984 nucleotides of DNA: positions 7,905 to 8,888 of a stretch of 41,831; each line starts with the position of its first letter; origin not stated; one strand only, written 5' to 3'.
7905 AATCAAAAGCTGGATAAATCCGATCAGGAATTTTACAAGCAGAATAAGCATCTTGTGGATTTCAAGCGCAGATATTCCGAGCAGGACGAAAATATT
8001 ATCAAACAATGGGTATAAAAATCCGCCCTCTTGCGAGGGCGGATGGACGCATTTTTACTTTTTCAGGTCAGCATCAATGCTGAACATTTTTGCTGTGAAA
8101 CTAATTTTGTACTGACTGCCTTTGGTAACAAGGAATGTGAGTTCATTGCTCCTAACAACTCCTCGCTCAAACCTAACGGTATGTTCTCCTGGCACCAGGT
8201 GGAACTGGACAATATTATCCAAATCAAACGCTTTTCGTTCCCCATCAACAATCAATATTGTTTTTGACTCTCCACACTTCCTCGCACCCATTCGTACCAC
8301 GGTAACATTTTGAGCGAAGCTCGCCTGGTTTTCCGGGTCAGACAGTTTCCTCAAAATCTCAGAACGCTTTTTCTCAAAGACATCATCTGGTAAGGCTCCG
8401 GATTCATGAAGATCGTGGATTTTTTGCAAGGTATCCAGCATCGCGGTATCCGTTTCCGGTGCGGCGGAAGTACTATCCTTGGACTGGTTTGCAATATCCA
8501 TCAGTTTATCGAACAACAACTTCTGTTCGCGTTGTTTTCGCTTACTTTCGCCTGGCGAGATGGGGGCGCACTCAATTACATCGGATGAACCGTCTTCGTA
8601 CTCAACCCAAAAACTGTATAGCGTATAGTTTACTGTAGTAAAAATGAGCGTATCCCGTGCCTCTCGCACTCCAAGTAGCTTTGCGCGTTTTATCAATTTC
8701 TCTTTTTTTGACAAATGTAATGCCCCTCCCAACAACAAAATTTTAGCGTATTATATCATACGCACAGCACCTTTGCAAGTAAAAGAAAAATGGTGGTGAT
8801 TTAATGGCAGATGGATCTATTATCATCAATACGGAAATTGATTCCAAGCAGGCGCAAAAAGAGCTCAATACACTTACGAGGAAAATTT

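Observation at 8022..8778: Autonomous reverse-strand SHOCT-domain gene inserted between the tail chaperones and the tape measure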

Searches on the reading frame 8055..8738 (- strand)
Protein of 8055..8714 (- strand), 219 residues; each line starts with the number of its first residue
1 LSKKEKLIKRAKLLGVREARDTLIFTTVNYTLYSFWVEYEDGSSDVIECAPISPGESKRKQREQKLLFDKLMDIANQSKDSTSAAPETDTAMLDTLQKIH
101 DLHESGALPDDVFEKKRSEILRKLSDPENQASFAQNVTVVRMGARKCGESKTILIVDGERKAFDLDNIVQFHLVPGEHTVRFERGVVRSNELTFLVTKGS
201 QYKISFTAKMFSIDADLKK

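Call 5: search_protein_families(library=pfam, proteins=[window:8055-8714:-], max_evalue=0.1)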
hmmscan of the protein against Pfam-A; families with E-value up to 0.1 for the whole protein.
window:8055-8714:- (219 aa): 0 families

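Call 7: search_protein_families(library=pfam, proteins=[window:8055-8714:-, window:8055-8738:-], max_evalue=10)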
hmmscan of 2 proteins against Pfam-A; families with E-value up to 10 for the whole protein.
window:8055-8714:- (219 aa): 0 families

window:8055-8738:- (227 aa): 0 families

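Call 8: search_protein_families(library=phrogs, proteins=[window:8055-8714:-], max_evalue=0.01)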
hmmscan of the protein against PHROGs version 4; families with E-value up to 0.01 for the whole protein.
window:8055-8714:- (219 aa): 0 families

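Call 9: search_protein_families(library=padloc, proteins=[window:8055-8714:-], max_evalue=10)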
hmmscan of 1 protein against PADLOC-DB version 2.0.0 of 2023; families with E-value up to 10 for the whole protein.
window:8055-8714:- (219 aa): 0 families

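Call 10: find_homologous_proteins(query=window:8055-8714:-, max_evalue=0.001)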
Query window:8055-8714:- (219 aa): 4 proteins with E <= 0.001 among 221 candidates.
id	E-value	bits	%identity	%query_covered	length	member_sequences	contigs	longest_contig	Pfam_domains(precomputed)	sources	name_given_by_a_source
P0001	1.8e-137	474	100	100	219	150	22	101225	-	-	-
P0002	1.7e-124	431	95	100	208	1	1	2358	-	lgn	-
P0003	1.8e-114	399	86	100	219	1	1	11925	-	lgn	-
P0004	5.9e-93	328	96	73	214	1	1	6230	-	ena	-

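Call 11: search_dna_similar(query=window:8055-8714:-, collection=phages, mode=protein, max_evalue=0.01)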
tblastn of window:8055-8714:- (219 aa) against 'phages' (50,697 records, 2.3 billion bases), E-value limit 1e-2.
Records with a match: 1; places in all: 1; records where one place covers at least 80% of the query: 1.
Best place of each record, by identity: >=99% 1.
By first word of the organism name: Bacteriophage 1.
By host as written in the record: - 1.
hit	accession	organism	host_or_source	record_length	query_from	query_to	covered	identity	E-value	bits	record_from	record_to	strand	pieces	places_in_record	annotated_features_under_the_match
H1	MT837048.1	Bacteriophage sp.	human fecal samples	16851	1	219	100%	99.5%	2e-144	450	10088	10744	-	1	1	record has no annotation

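Call 14: find_encoding_contigs(protein=P0001, flank=10000, max_places=10)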
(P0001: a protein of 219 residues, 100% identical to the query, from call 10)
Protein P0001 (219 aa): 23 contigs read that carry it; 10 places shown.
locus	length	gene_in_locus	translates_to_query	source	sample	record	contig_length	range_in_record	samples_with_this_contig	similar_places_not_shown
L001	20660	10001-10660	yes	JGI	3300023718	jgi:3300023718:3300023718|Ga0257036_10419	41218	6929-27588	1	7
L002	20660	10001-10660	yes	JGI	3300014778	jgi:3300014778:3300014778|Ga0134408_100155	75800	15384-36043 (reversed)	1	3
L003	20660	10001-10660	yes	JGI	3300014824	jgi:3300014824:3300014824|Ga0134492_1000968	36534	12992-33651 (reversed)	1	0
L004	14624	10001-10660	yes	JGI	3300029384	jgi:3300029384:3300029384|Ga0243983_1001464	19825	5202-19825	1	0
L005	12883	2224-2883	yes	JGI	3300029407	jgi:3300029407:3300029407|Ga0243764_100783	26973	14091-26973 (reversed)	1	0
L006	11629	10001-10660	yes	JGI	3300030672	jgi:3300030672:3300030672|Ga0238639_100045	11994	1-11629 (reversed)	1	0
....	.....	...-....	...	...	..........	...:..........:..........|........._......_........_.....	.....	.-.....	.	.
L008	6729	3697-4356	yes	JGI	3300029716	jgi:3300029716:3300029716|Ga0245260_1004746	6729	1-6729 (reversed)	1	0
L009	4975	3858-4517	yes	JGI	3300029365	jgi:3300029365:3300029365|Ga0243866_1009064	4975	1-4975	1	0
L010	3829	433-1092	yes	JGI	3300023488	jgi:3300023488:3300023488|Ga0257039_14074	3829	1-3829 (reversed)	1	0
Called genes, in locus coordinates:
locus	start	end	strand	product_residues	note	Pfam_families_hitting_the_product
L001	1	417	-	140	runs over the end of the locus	-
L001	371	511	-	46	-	-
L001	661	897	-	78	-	-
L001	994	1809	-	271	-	PF01510:Amidase_2, PF01471:PG_binding_1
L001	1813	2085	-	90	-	PF16079:Phage_holin_5_2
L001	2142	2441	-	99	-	-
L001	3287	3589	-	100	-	-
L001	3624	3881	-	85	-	-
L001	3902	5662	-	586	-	PF05895:DUF859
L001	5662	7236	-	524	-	-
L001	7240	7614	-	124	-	PF20458:DUF6711 (weak)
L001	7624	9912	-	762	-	-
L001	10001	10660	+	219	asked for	-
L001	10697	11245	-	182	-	PF06854:Phage_Gp15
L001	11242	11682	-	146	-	-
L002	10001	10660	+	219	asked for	-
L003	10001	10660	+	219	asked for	-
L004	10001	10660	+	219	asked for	-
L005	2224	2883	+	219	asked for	-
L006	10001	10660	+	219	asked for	-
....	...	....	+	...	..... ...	-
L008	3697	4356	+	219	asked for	-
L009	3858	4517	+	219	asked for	-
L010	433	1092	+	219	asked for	-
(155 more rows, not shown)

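Call 20: predict_structure(protein=window:8055-8714:-)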
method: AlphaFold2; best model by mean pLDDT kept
length: 219 residues; sequences in the alignment: 1
mean_pLDDT: 38.4   pTM: 0.27
mean pLDDT of the five models: 38.4, 37.1, 36.4, 36.4, 36.3
residues with pLDDT >= 90: 0; 70-90: 8; 50-70: 28; < 50: 183
segments of 3 or more residues with pLDDT < 50: 1-56, 58-87, 129-219
pLDDT, mean of each block of 10 residues (from residue 1): 39 31 25 33 34 42 43 38 44 57 71 63 49 31 25 32 33 34 33 31 30 25
secondary structure, 60 per line:
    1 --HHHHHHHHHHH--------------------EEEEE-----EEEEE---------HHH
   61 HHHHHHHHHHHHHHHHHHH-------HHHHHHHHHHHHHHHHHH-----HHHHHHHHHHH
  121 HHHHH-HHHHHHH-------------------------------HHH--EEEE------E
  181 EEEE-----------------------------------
elements in order: H3-13 E34-38 E44-48 H58-79 H87-104 H110-125 H127-133 E170-173 E180-184

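Call 22: search_protein_representatives(protein=window:8055-8714:-)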
Query: 219 residues. Proteins with E-value up to 0.001 (for the whole library): 44; up to 1e-10: 21; up to 1e-30: 7. The best 44 are listed.
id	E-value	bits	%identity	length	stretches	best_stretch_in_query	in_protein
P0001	5.6e-138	473.6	100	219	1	1-219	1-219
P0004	1.9e-93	328.3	96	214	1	1-160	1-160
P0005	3.8e-47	177.2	45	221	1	4-217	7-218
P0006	2.6e-45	171.1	41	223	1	2-216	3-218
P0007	2.7e-45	171.1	98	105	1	16-99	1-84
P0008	1.5e-41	158.9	41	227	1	3-217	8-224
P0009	8.9e-34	133.5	42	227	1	6-216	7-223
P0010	1.1e-29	120.2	33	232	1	5-217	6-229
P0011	1.8e-29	119.4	36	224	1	4-217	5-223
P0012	3.6e-29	118.5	34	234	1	3-216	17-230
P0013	7.2e-28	114.2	36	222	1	6-218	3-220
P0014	2.7e-26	109.1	36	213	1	26-217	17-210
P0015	1.8e-23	99.8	35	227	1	6-217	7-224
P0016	7.9e-22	94.5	42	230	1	2-127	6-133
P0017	7.1e-20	88.1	30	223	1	5-218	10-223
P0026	3.0e-08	50.2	33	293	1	129-218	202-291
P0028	1.0e-06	45.2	40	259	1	29-140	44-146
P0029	1.1e-06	45.1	37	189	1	136-219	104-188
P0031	8.4e-06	42.2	39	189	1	129-216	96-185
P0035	1.6e-04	38.0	50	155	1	5-50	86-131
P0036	2.0e-04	37.7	47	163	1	5-53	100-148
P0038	2.8e-04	37.2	31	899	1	84-209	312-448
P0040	3.2e-04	37.0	53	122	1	7-51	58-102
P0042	3.7e-04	36.8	47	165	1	8-52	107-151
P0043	4.5e-04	36.6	35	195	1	134-216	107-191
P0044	4.7e-04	36.5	33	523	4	79-123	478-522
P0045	4.9e-04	36.4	33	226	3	86-122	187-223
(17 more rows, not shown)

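Call 23: search_solved_structures(query=window:8055-8714:-, max_evalue=10, show_alignments=3)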
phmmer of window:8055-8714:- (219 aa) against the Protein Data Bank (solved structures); distinct sequences matched with E-value up to 10: 1.
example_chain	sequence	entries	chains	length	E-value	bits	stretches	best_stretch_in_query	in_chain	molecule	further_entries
2kou_A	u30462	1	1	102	0.45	13.7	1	79-126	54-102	Dicer-like protein 4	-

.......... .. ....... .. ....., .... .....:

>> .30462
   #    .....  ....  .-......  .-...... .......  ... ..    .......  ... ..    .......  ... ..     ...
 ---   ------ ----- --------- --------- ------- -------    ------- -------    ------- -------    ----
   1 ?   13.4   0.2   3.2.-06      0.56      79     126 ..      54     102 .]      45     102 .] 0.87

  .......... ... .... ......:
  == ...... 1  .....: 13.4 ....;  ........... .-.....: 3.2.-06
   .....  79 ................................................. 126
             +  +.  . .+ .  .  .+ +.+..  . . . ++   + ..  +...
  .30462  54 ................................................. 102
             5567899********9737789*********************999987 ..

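Call 27: search_protein_families(library=pfam, alignment_id=A1, max_evalue=1)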
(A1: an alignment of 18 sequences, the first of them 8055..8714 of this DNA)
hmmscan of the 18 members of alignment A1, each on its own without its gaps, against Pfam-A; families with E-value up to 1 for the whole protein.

A. member 1, window:8055-8714:- (219 aa): 0 families

B. families by the number of members that match (of 18 scanned): 19 families
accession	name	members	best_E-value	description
PF05120.17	GvpG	16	0.00011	Gas vesicle protein G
PF09851.14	SHOCT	10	0.00046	Short C-terminal domain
PF11008.14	DUF2846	4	0.00011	Protein of unknown function (DUF2846)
PF21615.3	CBM-like_2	2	0.0058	Carbohydrate binding module-like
PF05795.16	Plasmodium_Vir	1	0.005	Plasmodium vivax Vir protein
PF14524.12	Wzt_C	1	0.012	Wzt C-terminal domain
PF22135.1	Cwp8_D3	1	0.021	Cell wall binding protein Cwp8 domain 3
PF10807.14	DUF2541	1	0.04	Domain of unknown function (DUF2541)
PF02403.27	Seryl_tRNA_N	1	0.052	Seryl-tRNA synthetase N-terminal domain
PF07705.17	CARDB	1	0.075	CARDB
PF17234.7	MPM1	1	0.08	Mitochondrial peculiar membrane protein 1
PF08428.16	Rib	1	0.1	Rib domain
PF01105.29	EMP24_GP25L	1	0.11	emp24/gp25L/p24 family/GOLD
PF08065.17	KI67R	1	0.11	KI67R (NUC007) repeat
PF07084.17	Spot_14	1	0.16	Thyroid hormone-inducible hepatic protein Spot 14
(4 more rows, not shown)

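Call 28: find_homologous_proteins(query=A1, max_evalue=0.001)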
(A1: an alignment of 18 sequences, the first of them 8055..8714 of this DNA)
Query A1 (18 sequences) (219 aa, profile of the alignment): 10 proteins with E <= 0.001 among 3338 candidates.
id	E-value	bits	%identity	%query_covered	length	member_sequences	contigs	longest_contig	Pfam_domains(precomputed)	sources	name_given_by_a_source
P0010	2.8e-78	280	32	98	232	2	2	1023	-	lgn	-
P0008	4.6e-74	266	40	97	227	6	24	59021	-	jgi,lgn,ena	jgi:hypothetical protein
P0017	5.8e-73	263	29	97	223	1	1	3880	-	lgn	-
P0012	1.2e-72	262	36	96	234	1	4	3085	-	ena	-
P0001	1.7e-72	261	100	100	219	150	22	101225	-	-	-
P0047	8.5e-72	259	40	97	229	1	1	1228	-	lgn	-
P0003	9.9e-71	256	86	100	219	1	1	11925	-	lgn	-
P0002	2.6e-65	238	95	100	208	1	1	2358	-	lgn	-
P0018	1.2e-59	219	27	91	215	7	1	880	-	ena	-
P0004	5.7e-45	171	96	73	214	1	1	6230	-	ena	-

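Call 29: search_solved_structures(query=A1, max_evalue=10, show_alignments=3)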
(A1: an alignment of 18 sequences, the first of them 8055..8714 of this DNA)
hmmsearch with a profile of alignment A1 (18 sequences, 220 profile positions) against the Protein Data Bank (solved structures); distinct sequences matched with E-value up to 10: 3.
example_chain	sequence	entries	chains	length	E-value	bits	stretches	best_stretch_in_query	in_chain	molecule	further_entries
4xhp_A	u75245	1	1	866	0.059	15.9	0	170-200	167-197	ParM hybrid fusion protein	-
7sat_C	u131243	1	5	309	0.54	12.8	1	76-127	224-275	Por secretion system protein porL/gldL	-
6zj3_SG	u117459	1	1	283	0.61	12.6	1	55-165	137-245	Ribosomal protein eS6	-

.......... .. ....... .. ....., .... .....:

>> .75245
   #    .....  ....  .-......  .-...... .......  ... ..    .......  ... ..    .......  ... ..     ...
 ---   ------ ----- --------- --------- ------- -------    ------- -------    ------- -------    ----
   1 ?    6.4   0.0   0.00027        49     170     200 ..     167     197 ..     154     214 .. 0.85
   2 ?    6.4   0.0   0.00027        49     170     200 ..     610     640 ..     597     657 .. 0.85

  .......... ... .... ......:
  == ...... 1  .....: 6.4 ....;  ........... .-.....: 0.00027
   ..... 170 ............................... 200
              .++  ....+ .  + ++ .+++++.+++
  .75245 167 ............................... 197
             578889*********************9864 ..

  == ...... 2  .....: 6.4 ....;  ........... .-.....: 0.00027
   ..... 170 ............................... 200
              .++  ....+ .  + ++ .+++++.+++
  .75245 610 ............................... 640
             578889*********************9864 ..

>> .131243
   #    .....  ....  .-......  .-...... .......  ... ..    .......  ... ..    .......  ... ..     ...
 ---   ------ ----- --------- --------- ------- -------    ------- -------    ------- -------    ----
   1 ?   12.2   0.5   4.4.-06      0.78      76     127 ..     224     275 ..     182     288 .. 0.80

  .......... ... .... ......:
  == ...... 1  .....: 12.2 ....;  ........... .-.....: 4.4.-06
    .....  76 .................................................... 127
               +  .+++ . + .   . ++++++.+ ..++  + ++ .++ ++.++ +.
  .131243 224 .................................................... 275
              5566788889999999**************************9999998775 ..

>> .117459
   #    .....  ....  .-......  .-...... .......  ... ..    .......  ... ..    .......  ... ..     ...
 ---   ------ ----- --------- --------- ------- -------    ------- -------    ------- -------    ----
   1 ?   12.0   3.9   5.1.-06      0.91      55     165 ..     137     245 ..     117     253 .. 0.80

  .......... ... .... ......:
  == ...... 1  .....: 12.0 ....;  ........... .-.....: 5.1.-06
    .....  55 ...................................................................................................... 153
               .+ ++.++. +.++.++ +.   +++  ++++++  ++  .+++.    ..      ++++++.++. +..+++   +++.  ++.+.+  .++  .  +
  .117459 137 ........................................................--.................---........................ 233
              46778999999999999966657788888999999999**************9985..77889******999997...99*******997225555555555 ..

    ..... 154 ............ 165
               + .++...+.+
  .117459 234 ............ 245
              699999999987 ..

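Call 30: find_encoding_contigs(protein=P0008, flank=8000, max_places=5)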
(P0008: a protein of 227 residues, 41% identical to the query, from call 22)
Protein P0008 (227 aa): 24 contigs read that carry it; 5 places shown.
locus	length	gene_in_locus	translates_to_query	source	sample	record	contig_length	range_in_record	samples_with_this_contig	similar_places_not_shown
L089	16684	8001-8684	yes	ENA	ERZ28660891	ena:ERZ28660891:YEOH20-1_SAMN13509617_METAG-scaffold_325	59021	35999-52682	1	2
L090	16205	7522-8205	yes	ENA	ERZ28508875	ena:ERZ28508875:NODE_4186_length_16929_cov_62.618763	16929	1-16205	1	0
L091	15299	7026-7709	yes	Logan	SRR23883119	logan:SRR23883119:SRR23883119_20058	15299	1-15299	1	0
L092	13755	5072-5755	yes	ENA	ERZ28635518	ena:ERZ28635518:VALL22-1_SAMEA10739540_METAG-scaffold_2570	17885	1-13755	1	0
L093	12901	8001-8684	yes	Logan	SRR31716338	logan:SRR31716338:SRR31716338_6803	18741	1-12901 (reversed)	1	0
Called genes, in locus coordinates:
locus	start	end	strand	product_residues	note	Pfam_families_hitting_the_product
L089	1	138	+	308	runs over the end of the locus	PF13154:DUF3991, PF13155:Toprim_2, PF13362:Toprim_3 (weak)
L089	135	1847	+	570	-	PF02534:T4SS-DNA_transf, PF10412:TrwB_AAD_bind, PF12696:TraG-D_C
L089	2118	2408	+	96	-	PF24250:HVO_2718 (faint), PF13744:HTH_37 (weak), PF13560:HTH_31, PF07022:Phage_CI_repr (weak), PF12844:HTH_19, PF13413:HTH_25 (faint), PF01381:HTH_3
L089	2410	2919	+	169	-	-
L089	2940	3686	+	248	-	PF00149:Metallophos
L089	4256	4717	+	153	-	PF01451:LMWPc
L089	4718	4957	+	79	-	-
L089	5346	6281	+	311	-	PF00239:Resolvase, PF07508:Recombinase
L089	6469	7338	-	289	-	PF13365:Trypsin_2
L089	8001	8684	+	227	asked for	-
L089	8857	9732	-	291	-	PF00126:HTH_1, PF03466:LysR_substrate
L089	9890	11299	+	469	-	PF01235:Na_Ala_symp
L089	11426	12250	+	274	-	PF04909:Amidohydro_2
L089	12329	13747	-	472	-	PF20257:SAM_HAT_C, PF13350:Y_phosphatase3, PF01476:LysM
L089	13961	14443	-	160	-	PF12641:Flavodoxin_3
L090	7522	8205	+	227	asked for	-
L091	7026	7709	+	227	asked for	-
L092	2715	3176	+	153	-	PF09851:SHOCT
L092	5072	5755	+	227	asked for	-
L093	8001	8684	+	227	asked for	-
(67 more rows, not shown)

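Call 31: find_encoding_contigs(protein=P0003, flank=6000, max_places=2)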
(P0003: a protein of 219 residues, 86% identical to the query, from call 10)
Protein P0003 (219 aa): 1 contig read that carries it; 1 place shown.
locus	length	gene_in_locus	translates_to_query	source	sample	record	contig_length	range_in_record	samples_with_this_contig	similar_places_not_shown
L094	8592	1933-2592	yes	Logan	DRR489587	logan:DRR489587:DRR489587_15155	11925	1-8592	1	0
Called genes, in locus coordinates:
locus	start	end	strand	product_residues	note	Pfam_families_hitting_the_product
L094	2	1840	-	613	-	?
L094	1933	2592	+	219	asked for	-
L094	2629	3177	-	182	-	PF06854:Phage_Gp15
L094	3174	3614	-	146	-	-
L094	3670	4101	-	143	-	-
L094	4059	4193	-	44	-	-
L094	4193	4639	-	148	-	-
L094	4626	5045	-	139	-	PF11114:Minor_capsid_2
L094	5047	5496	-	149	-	-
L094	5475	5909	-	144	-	-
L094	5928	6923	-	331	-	PF17236:SU10_MCP (weak)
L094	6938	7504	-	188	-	PF06810:Phage_scaffold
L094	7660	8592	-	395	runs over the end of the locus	PF06152:Phage_min_cap2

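Call 37: find_related_loci(query=A2, collection=genome_contigs, flank=8000)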
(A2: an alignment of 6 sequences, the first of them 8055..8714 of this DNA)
Query A2 (219 aa) in genome_contigs; peptide patterns used: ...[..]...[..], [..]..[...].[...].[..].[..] (x = any residue, [..] = any of these).
34 stretches matched a pattern; 2 encode a relative of the query (tblastn E <= 1e-3); 2 distinct loci.
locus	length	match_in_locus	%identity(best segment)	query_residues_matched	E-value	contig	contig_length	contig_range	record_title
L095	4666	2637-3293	95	1-219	1e-144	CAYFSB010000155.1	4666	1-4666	MAG TPA_asm: uncultured Oscillospiraceae bacterium isolate ERP107106_co1_200 genome assembly, contig: NODE_16877_length_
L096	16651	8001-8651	40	2-217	1e-52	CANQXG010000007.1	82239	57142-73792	MAG: uncultured Oscillospiraceae bacterium isolate Lapin-032__bin129 genome assembly, contig: Lapin-032__NODE_498_length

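Call 38: find_related_loci(query=A2, collection=viral_contigs, flank=6000)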
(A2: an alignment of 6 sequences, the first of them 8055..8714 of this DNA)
Query A2 (219 aa) in viral_contigs; peptide patterns used: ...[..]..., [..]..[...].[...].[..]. (x = any residue, [..] = any of these).
147 stretches matched a pattern; 31 encode a relative of the query (tblastn E <= 1e-3); 31 distinct loci.
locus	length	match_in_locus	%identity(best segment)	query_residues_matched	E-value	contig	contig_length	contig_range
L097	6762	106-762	100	1-219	4e-148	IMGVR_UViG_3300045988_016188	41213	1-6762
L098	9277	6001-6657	100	1-219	4e-148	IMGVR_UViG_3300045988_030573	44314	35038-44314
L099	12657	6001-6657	99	1-219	1e-147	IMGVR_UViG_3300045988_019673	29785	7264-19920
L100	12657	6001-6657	99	1-219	4e-147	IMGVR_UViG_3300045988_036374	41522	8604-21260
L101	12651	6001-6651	47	1-219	4e-61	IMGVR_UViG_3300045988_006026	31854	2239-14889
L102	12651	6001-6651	46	1-219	5e-61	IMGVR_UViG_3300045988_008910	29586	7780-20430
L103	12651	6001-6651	46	1-219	8e-61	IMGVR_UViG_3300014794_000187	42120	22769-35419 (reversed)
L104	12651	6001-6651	46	1-219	1e-60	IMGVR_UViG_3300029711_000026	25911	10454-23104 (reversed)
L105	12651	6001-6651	46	1-219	7e-60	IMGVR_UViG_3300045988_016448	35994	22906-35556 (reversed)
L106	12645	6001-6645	45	1-217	1e-55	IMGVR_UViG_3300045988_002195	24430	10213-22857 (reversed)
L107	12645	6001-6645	44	1-217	1e-55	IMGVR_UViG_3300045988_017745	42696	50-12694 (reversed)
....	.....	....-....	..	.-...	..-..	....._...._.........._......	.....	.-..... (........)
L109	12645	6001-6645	44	1-217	3e-55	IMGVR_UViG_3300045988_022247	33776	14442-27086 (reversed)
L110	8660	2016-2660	45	1-217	2e-55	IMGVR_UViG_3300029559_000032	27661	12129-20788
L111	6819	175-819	44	1-217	1e-55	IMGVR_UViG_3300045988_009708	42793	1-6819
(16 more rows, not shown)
